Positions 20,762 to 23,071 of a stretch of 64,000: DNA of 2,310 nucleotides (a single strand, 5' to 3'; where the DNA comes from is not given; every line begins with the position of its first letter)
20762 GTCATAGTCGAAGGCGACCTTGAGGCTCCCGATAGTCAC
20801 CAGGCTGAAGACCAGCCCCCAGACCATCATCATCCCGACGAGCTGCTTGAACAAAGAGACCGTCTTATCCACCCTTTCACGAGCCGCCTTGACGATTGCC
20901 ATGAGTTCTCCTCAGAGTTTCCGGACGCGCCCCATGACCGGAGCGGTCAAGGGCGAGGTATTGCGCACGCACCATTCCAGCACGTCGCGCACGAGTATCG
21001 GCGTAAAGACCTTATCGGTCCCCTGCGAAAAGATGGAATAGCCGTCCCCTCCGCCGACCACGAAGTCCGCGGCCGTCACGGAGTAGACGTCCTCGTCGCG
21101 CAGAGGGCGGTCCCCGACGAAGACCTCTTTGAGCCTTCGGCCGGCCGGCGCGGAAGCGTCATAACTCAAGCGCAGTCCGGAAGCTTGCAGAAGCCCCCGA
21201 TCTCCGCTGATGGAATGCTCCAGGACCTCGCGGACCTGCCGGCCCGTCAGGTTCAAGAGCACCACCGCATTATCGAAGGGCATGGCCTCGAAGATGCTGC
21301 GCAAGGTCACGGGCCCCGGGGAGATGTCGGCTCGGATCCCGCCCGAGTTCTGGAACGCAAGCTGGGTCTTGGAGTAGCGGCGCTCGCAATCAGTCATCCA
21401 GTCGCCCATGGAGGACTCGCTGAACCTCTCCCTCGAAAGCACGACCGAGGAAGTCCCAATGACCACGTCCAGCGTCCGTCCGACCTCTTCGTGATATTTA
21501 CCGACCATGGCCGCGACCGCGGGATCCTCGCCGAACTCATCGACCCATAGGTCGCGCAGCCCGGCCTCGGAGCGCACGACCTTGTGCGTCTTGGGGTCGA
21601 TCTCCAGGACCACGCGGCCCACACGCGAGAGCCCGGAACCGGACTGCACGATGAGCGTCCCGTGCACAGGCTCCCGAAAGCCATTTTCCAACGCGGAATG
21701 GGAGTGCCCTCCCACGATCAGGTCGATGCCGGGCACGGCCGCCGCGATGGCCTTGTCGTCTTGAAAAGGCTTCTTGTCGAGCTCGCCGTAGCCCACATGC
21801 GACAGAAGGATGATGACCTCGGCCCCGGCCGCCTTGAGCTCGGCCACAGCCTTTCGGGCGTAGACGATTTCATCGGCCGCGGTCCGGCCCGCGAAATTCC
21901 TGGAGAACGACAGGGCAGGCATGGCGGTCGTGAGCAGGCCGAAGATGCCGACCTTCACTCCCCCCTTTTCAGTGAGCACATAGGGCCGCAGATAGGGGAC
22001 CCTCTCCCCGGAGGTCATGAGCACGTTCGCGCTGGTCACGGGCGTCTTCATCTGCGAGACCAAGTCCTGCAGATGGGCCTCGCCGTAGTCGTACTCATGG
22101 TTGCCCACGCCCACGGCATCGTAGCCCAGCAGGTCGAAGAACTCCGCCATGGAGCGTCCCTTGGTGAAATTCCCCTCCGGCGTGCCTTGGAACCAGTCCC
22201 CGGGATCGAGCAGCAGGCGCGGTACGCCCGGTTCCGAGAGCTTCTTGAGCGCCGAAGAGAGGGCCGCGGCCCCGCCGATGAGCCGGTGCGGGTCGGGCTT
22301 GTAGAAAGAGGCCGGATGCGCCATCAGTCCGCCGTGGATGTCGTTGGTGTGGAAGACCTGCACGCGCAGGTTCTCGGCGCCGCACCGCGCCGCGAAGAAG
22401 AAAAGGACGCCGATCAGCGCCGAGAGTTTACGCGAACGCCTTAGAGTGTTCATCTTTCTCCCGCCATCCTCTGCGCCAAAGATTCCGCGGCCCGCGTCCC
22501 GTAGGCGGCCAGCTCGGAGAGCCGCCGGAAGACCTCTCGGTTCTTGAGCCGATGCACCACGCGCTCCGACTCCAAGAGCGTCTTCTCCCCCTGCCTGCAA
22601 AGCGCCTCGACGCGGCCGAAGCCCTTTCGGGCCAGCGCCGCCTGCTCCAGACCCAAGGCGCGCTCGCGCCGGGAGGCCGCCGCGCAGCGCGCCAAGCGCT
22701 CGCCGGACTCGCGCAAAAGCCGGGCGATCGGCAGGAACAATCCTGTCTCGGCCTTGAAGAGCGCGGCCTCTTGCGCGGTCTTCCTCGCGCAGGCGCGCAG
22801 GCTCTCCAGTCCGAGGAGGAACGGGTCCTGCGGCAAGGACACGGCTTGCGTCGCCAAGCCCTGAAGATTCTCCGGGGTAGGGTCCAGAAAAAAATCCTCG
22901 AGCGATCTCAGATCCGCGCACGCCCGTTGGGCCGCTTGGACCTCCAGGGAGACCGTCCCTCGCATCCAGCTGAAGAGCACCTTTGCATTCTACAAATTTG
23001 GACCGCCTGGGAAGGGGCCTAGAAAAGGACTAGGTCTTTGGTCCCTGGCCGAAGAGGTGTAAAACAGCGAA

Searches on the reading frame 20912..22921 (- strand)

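Call 11: search_protein_families(library=pfam, proteins=[window:20912-22921:-], max_evalue=0.001)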
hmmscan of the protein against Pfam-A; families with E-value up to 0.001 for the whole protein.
window:20912-22921:- (669 aa): 4 families
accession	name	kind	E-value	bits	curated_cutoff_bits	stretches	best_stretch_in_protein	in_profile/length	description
PF02872.23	5_nucleotid_C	-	1.8e-38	132.5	23.6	1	487-632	1-157/158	5'-nucleotidase, C-terminal domain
PF00149.33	Metallophos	-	4.8e-11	43.9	21.5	1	189-409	3-190/191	Calcineurin-like phosphoesterase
PF09587.15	PGA_cap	-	1.4e-06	28.4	27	1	251-412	62-235/255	Bacterial capsule synthesis protein PGA_cap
PF21953.1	NadN_nucleosid_C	-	0.00031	21.2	27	1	514-568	32-87/199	NAD nucleotidase, C-terminal domain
